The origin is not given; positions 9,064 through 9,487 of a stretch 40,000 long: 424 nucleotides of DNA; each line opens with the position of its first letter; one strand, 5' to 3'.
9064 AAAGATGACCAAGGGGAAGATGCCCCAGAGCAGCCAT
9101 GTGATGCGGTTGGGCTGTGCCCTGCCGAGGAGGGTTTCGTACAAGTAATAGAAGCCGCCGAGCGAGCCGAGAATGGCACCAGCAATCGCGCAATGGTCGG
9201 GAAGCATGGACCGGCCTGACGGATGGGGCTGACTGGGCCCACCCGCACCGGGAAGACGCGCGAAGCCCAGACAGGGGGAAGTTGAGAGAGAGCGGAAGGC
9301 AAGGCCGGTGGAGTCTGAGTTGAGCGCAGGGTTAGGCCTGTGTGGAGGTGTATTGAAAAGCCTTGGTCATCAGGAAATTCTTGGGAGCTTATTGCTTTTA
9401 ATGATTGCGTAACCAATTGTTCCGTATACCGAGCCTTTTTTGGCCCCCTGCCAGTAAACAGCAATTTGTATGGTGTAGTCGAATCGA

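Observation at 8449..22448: Large sedentary chromosomal integron: intact intI, attI and about 22 cassettes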

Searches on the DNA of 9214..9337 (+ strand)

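Call 22: build_rna_model(alignment_id=A1, structure=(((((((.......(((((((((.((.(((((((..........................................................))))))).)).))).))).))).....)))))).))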
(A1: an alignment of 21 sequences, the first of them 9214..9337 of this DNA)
Model R1 built from alignment A1 (21 sequences, 127 columns); structure: as given.
model positions 124; base pairs 25; branch points 0; effective number of sequences 1.44; information 0.59 bits per position. Calibrated on 0.2 Mb of random sequence (short: E-values are rough).
structure used (alignment columns):
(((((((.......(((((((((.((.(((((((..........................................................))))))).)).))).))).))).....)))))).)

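Call 23: search_with_rna_model(model_id=R1, source=window, max_evalue=1, filters=off)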
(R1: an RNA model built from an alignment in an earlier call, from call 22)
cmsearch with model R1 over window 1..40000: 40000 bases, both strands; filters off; matches with E-value up to 1: 38.
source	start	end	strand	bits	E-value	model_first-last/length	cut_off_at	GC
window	19533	19656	+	155.5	4e-41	1-124/124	no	0.6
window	12297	12420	+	153.1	1.9e-40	1-124/124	no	0.63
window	17718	17841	+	151.8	4.4e-40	1-124/124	no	0.65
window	11155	11278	+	151.1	6.7e-40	1-124/124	no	0.61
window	10322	10445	+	150.6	9.1e-40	1-124/124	no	0.62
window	16145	16268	+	150.6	9.3e-40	1-124/124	no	0.62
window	11741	11864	+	150.2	1.2e-39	1-124/124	no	0.61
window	18378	18501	+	148.5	3.6e-39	1-124/124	no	0.65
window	14126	14249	+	148.5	3.7e-39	1-124/124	no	0.63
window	18828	18951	+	146.2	1.6e-38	1-124/124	no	0.63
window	20119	20242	+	144.1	5.9e-38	1-124/124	no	0.6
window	10729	10852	+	141.6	3e-37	1-124/124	no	0.63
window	17239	17362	+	141.5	3.2e-37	1-124/124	no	0.68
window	14745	14868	+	136.6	7.2e-36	1-124/124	no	0.65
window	20727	20850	+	136.4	8.3e-36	1-124/124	no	0.64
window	9214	9337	+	106.3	1.9e-27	1-124/124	no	0.67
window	8449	8578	+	20.5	0.0013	1-124/124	no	0.65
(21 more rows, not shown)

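Call 25: search_with_rna_model(model_id=R1, sources=[L001, L002, L003, L004, L005, L006, L007, L008, L009, L010, L011, L012, L013, L014, L015, L016, L017, L018, L019, L020, L021, L022, L023, L024, L025, L026, L027, L028, L029, L030, L031, L032, L033, L034, L035, L036, L037, L038, L039, L040, L041, L042, L043, L044, L045, L046, L047, L048, L049, L050, L051, L052, L053, L054, L055, L056, L057, L058, L059, L060, L061, L062, L063, L064, L065, L066, L067, L068, L069, L070, L071, L072, L073, L074, L075, L076, L077, L078, L079, L080], max_evalue=0.01)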
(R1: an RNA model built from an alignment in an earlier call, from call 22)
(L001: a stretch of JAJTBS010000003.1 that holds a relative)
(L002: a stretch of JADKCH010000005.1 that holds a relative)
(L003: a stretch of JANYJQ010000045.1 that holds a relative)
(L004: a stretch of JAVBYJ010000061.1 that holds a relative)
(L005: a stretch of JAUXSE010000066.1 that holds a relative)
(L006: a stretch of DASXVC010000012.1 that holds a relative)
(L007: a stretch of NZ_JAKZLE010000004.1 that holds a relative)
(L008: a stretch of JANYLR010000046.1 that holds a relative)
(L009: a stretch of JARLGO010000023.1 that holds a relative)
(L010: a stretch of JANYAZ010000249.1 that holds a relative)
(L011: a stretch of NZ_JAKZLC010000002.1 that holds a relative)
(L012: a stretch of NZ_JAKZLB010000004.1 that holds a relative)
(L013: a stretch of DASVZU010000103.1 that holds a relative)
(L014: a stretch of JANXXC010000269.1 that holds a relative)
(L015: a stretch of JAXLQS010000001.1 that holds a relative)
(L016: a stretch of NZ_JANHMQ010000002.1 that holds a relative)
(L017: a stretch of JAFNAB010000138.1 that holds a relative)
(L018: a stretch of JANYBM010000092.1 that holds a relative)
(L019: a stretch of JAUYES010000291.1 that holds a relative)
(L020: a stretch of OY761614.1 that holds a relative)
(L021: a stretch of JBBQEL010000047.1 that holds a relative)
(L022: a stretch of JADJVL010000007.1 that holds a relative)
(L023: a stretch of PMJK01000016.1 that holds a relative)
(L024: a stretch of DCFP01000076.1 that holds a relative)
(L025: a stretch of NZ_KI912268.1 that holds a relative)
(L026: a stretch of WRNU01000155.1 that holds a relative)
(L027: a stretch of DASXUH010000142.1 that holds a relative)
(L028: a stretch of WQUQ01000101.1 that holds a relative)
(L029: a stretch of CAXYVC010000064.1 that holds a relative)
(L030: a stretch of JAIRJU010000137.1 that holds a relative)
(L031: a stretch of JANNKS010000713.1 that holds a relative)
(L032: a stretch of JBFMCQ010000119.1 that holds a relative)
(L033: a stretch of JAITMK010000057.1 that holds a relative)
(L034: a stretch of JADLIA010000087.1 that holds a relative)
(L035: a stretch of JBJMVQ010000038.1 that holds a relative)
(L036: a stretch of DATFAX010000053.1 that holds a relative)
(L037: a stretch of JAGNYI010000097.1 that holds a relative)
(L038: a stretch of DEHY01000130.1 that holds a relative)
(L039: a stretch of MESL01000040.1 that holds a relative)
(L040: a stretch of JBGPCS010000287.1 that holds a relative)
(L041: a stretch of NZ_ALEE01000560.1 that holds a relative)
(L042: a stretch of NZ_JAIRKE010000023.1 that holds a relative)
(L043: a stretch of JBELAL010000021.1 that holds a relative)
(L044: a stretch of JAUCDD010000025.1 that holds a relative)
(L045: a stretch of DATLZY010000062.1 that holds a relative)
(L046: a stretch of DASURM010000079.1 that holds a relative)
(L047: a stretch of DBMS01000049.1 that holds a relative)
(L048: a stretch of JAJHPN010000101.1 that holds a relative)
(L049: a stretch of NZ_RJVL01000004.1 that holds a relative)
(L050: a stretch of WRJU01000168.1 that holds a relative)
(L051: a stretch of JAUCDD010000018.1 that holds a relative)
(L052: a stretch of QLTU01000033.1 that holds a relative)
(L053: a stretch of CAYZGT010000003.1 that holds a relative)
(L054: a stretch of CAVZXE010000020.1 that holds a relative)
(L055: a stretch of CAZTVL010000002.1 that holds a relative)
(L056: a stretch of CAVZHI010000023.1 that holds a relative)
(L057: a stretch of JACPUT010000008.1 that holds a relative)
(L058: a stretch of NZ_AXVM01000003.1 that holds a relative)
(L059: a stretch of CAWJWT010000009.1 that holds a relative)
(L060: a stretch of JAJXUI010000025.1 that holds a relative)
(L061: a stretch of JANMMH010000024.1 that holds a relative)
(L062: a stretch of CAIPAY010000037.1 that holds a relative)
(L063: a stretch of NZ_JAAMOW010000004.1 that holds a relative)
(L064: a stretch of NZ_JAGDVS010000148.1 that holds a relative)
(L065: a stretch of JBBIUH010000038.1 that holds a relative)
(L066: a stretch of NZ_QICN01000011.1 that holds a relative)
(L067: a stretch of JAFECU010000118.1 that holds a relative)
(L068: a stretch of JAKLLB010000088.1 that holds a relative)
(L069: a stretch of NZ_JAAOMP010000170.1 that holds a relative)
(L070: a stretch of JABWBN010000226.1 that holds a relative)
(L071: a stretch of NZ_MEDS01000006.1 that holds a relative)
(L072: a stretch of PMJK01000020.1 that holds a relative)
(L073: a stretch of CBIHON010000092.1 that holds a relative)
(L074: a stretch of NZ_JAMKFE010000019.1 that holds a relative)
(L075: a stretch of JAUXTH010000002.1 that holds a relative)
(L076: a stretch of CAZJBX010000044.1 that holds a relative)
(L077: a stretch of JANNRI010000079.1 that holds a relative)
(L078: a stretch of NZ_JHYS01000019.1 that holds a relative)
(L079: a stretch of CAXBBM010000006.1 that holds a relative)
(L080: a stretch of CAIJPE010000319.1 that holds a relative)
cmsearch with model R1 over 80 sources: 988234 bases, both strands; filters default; matches with E-value up to 0.01: 174.
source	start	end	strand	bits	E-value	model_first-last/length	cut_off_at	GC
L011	6054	6177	+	155.5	1e-39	1-124/124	no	0.61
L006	1142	1265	+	154.7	1.7e-39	1-124/124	no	0.64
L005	1695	1818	+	152.7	5.9e-39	1-124/124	no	0.62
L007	5973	6096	+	152.2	8.6e-39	1-124/124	no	0.6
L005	4766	4889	+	152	9.6e-39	1-124/124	no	0.63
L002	3535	3658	+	151.1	1.7e-38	1-124/124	no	0.65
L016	277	400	+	150.9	1.9e-38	1-124/124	no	0.65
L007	3697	3820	+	149.7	4e-38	1-124/124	no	0.65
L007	3062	3185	+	149.7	4.1e-38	1-124/124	no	0.62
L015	4599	4722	+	149.7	4.2e-38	1-124/124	no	0.58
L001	9189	9312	+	149.6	4.4e-38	1-124/124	no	0.6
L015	646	769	+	149.5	4.7e-38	1-124/124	no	0.6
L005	2388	2511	+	149.2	5.7e-38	1-124/124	no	0.61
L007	984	1107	+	149.1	6e-38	1-124/124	no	0.65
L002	735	858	+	148.9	7e-38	1-124/124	no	0.61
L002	3096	3219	+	148.8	7.2e-38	1-124/124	no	0.64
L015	2885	3008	+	148.7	7.6e-38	1-124/124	no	0.63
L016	2601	2724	+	148.7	8.1e-38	1-124/124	no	0.63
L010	176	299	+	148.6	8.1e-38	1-124/124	no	0.64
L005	5694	5817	+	148.5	9e-38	1-124/124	no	0.64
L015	2427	2550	+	148.4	9.3e-38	1-124/124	no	0.62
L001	7874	7997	+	148.4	9.7e-38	1-124/124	no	0.6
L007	7068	7191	+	148.4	9.7e-38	1-124/124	no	0.63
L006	541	664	+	148.3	9.8e-38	1-124/124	no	0.64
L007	8563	8686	+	148.2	1.1e-37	1-124/124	no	0.62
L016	4575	4698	+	147.8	1.4e-37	1-124/124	no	0.65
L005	5258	5381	+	147.8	1.4e-37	1-124/124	no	0.65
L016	8775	8898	+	147.5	1.7e-37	1-124/124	no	0.64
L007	5234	5357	+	147.2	2e-37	1-124/124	no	0.6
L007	4325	4449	+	147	2.3e-37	1-124/124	no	0.63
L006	134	257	+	147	2.4e-37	1-124/124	no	0.63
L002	9320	9443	+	146.2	3.8e-37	1-124/124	no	0.6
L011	2664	2787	+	146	4.4e-37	1-124/124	no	0.65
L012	879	1002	+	145.7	5.4e-37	1-124/124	no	0.64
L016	5716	5839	+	145.3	6.9e-37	1-124/124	no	0.62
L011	1587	1710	+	145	8.3e-37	1-124/124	no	0.65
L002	338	461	+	144.8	9.7e-37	1-124/124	no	0.63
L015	3941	4064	+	144.5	1.1e-36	1-124/124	no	0.63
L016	8176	8299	+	144.4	1.2e-36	1-124/124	no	0.64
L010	629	752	+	143.6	2e-36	1-124/124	no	0.64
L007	7556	7679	+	143.5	2.1e-36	1-124/124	no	0.64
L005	132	255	+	143.4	2.3e-36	1-124/124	no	0.58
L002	2505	2628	+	143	2.9e-36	1-124/124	no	0.64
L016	3538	3661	+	142.6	3.8e-36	1-124/124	no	0.63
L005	3116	3239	+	142.5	4.1e-36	1-124/124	no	0.61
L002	4466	4589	+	142.2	5.1e-36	1-124/124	no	0.6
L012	1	123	+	141.7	6.7e-36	2-124/124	5'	0.65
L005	4305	4428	+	141.6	7.2e-36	1-124/124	no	0.62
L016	1683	1806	+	140.9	1.2e-35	1-124/124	no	0.62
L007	1633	1756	+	140.5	1.5e-35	1-124/124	no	0.6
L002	8022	8145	+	140.5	1.5e-35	1-124/124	no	0.59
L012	1433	1556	+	140.3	1.7e-35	1-124/124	no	0.63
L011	119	242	+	140.2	1.8e-35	1-124/124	no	0.63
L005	882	1005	+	140.2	1.8e-35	1-124/124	no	0.6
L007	6602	6725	+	139.6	2.7e-35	1-124/124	no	0.63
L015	3410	3533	+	139.4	3.1e-35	1-124/124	no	0.6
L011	4271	4394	+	139.3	3.2e-35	1-124/124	no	0.64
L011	1154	1278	+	139.2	3.3e-35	1-124/124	no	0.62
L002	7494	7617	+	139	3.9e-35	1-124/124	no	0.64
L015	6718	6840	+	138.9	4.2e-35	1-124/124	no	0.61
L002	8776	8900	+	138.7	4.7e-35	1-124/124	no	0.62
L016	7555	7678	+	138.5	5.4e-35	1-124/124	no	0.57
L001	8538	8661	+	138.1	6.7e-35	1-124/124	no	0.6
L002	2064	2187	+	137.8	8.2e-35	1-124/124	no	0.65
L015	218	341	+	137.3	1.2e-34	1-124/124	no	0.64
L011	3599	3722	+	137.2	1.2e-34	1-124/124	no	0.63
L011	4960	5083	+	136.9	1.5e-34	1-124/124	no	0.6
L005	3754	3877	+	136.7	1.7e-34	1-124/124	no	0.62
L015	7285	7408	+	136.1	2.5e-34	1-124/124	no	0.65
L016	1059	1182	+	135.3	4.1e-34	1-124/124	no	0.63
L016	9388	9511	+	135.2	4.3e-34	1-124/124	no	0.61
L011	2207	2330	+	135.2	4.5e-34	1-124/124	no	0.63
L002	4101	4224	+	135.1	4.7e-34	1-124/124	no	0.63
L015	9368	9491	+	134.5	7e-34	1-124/124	no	0.62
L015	5838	5960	+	133.7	1.1e-33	1-124/124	no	0.59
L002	6895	7018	+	132.9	1.9e-33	1-124/124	no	0.65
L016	6224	6347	+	132.1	3.2e-33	1-124/124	no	0.65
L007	472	595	+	131.1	6e-33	1-124/124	no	0.65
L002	6203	6326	+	130.4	9.3e-33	1-124/124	no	0.63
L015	5245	5368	+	130.2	1e-32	1-124/124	no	0.65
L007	9070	9193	+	129.6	1.6e-32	1-124/124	no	0.67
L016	4136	4259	+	129.3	2e-32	1-124/124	no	0.64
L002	1454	1577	+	128.7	2.8e-32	1-124/124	no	0.67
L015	2004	2127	+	128.6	3e-32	1-124/124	no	0.63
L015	8470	8593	+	126.5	1.2e-31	1-124/124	no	0.68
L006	2377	2501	+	126.2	1.4e-31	1-124/124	no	0.67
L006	2022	2145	+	124.5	4.3e-31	1-124/124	no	0.67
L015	1292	1415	+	102.8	4.5e-25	1-124/124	no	0.63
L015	1648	1771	+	102.8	4.5e-25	1-124/124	no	0.63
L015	9012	9135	+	102.8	4.5e-25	1-124/124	no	0.63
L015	8114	8237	+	98.6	6.4e-24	1-124/124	no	0.63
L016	6953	7078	+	98.3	7.7e-24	1-124/124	no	0.65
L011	5615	5738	+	87.8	6.3e-21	1-124/124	no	0.66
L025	5362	5486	+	87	1.1e-20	1-124/124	no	0.59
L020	5784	5908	+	85.9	2.2e-20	1-124/124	no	0.58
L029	47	170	+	83.8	8.2e-20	1-124/124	no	0.62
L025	147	271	+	81.9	2.8e-19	1-124/124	no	0.59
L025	5941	6065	+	80.8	5.6e-19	1-124/124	no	0.58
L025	8656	8780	+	80.1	9.1e-19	1-124/124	no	0.59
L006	2733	2857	+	79.6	1.2e-18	1-124/124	no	0.6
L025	2411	2535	+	79.5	1.3e-18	1-124/124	no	0.56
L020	9222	9346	+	79.1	1.7e-18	1-124/124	no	0.57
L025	642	766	+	78.7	2.2e-18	1-124/124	no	0.6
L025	1903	2027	+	76.9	6.9e-18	1-124/124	no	0.54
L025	1234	1358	+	75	2.4e-17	1-124/124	no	0.57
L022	9064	9162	+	72.4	1.2e-16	1-124/124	no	0.61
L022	9456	9554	+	72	1.6e-16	1-124/124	no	0.58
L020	5158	5280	+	70.3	4.8e-16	1-124/124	no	0.57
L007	8140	8248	+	70.3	4.8e-16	1-124/124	no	0.59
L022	8182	8280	+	69.7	6.9e-16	1-124/124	no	0.6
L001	7197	7320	+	69.6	7.2e-16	1-124/124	no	0.61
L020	3511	3633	+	68.2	1.8e-15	1-124/124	no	0.61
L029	670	793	+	67.9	2.2e-15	1-124/124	no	0.65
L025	6574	6698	+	67.7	2.5e-15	1-124/124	no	0.58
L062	487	584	+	65.4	1.1e-14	1-124/124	no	0.64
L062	83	181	+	64.8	1.6e-14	1-124/124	no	0.64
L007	2108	2205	+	64.4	2e-14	1-124/124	no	0.63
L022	7460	7558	+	63.8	3e-14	1-124/124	no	0.57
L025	4928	5058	+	62.5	6.9e-14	1-124/124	no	0.55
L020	6487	6609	+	62.3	7.9e-14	1-124/124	no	0.64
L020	8134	8256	+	61.5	1.3e-13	1-124/124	no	0.64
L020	7414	7535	+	61.5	1.3e-13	1-124/124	no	0.58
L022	8552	8613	+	61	1.8e-13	1-124/124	no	0.65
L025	9324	9454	+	59.4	4.9e-13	1-124/124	no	0.54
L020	3110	3232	+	59.2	5.5e-13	1-124/124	no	0.64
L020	4216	4337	+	58.2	1.1e-12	1-124/124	no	0.56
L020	6182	6303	+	57.3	1.9e-12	1-124/124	no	0.61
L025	7781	7911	+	54.9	8.9e-12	1-124/124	no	0.54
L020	8535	8656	+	53.6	2e-11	1-124/124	no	0.57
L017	92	216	+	51.8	6.3e-11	1-124/124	no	0.58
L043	6082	6207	+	50.8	1.2e-10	1-124/124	no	0.66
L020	4623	4744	+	49.9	2.2e-10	1-124/124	no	0.56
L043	8481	8606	+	49.5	2.9e-10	1-124/124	no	0.6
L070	1583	1678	+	48.8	4.4e-10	1-124/124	no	0.65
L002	4791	4945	+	47.9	7.7e-10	1-124/124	no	0.63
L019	470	566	+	47.6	9.7e-10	1-124/124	no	0.59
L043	7803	7928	+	46.3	2.1e-09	1-124/124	no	0.67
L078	5265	5322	+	43.6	1.2e-08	1-124/124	no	0.64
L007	2469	2566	+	43.4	1.4e-08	1-124/124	no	0.61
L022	6704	6766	+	42.4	2.7e-08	1-124/124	no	0.62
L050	2253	2313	+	41.8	3.8e-08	1-124/124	no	0.52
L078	602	659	+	41.8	4e-08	1-124/124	no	0.6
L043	9087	9213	+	39.9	1.3e-07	1-124/124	no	0.69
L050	2901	2961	+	39.5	1.7e-07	1-124/124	no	0.51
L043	6886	7013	+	39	2.3e-07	1-124/124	no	0.66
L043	5189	5315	+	37.5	6.2e-07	1-124/124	no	0.69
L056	1702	1803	+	36.9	8.9e-07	1-124/124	no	0.67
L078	117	177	+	36.9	9.1e-07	1-124/124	no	0.59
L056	2683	2754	+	35.9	1.7e-06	1-124/124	no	0.69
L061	10253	10363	+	34.1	5.5e-06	1-124/124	no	0.66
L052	620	680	+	34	5.8e-06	1-124/124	no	0.62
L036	1232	1297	+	33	1.1e-05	1-124/124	no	0.65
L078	4944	5003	+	32.9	1.2e-05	1-124/124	no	0.63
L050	81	139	+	31.5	2.8e-05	1-124/124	no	0.58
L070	2287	2350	+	30.5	5.4e-05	1-124/124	no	0.7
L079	7410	7469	+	30.3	6.2e-05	1-124/124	no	0.62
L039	7245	7305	+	30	7.4e-05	1-124/124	no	0.62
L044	2289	2348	+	29.8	8.4e-05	1-124/124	no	0.63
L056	2295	2360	+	29.7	9.1e-05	1-124/124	no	0.68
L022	6252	6350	+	28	0.00026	1-124/124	no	0.61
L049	692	751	+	27.7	0.00033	1-124/124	no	0.67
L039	6718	6775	+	27.6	0.00034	1-124/124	no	0.67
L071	3590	3649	+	27.4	0.00039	1-124/124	no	0.57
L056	3263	3334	+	26.4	0.00075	1-124/124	no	0.75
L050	2654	2741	+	26.3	0.00079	1-124/124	no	0.61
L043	2314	2439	+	26.2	0.00082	1-124/124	no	0.66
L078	1521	1579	+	26.2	0.00086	1-124/124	no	0.54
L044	3484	3542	+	26.1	0.00091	1-124/124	no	0.64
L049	954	1013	+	24.5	0.0025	1-124/124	no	0.65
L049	1233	1292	+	24.4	0.0026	1-124/124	no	0.67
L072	177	280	+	24.2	0.003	1-124/124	no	0.58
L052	319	378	+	24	0.0034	1-124/124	no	0.68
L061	9559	9668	+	23.8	0.0038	1-124/124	no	0.65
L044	7873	7932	+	23.5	0.0047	1-124/124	no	0.53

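Call 39: search_with_rna_model(model_id=R1, source=L001, start=4000, end=10100, filters=off, max_evalue=1)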
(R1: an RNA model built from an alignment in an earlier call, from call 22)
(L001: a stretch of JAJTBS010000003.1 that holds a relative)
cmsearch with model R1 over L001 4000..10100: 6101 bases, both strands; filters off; matches with E-value up to 1: 9.
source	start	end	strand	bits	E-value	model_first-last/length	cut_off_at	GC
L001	9189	9312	+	149.6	2.7e-40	1-124/124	no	0.6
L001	7874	7997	+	148.4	5.9e-40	1-124/124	no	0.6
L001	8538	8661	+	138.1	4.1e-37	1-124/124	no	0.6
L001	7197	7320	+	69.6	4.5e-18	1-124/124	no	0.61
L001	9189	9312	-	13.2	0.021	1-124/124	no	0.6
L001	6621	6734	+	12.5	0.032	1-124/124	no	0.7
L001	8538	8661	-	12.3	0.038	1-124/124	no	0.6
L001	7874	7997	-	8.1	0.56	1-124/124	no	0.6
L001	4453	4515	+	7.6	0.78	1-124/124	no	0.76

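Call 50: search_with_rna_model(model_id=R1, sources=[L078, L050, L025], max_evalue=0.001, show_alignments=10)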
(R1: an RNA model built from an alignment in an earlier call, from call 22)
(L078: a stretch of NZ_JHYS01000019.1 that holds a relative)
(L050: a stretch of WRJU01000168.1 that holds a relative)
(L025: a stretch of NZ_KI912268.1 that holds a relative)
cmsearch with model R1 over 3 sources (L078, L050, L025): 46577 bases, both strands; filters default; matches with E-value up to 0.001: 21.
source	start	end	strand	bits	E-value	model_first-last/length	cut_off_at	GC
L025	5362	5486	+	87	5.2e-22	1-124/124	no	0.59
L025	147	271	+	81.9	1.3e-20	1-124/124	no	0.59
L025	5941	6065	+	80.8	2.6e-20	1-124/124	no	0.58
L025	8656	8780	+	80.1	4.3e-20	1-124/124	no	0.59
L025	2411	2535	+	79.5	6.3e-20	1-124/124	no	0.56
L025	642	766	+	78.7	1e-19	1-124/124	no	0.6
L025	1903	2027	+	76.9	3.2e-19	1-124/124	no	0.54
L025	1234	1358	+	75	1.1e-18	1-124/124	no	0.57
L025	6574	6698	+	67.7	1.2e-16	1-124/124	no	0.58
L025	4928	5058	+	62.5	3.2e-15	1-124/124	no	0.55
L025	9324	9454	+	59.4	2.3e-14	1-124/124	no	0.54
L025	7781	7911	+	54.9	4.2e-13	1-124/124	no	0.54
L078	5265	5322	+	43.6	5.8e-10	1-124/124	no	0.64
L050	2253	2313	+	41.8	1.8e-09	1-124/124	no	0.52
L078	602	659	+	41.8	1.9e-09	1-124/124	no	0.6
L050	2901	2961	+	39.5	7.9e-09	1-124/124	no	0.51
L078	117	177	+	36.9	4.3e-08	1-124/124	no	0.59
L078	4944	5003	+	32.9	5.4e-07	1-124/124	no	0.63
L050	81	139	+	31.5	1.3e-06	1-124/124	no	0.58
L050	2654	2741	+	26.3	3.7e-05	1-124/124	no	0.61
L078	1521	1579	+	26.2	4.1e-05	1-124/124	no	0.54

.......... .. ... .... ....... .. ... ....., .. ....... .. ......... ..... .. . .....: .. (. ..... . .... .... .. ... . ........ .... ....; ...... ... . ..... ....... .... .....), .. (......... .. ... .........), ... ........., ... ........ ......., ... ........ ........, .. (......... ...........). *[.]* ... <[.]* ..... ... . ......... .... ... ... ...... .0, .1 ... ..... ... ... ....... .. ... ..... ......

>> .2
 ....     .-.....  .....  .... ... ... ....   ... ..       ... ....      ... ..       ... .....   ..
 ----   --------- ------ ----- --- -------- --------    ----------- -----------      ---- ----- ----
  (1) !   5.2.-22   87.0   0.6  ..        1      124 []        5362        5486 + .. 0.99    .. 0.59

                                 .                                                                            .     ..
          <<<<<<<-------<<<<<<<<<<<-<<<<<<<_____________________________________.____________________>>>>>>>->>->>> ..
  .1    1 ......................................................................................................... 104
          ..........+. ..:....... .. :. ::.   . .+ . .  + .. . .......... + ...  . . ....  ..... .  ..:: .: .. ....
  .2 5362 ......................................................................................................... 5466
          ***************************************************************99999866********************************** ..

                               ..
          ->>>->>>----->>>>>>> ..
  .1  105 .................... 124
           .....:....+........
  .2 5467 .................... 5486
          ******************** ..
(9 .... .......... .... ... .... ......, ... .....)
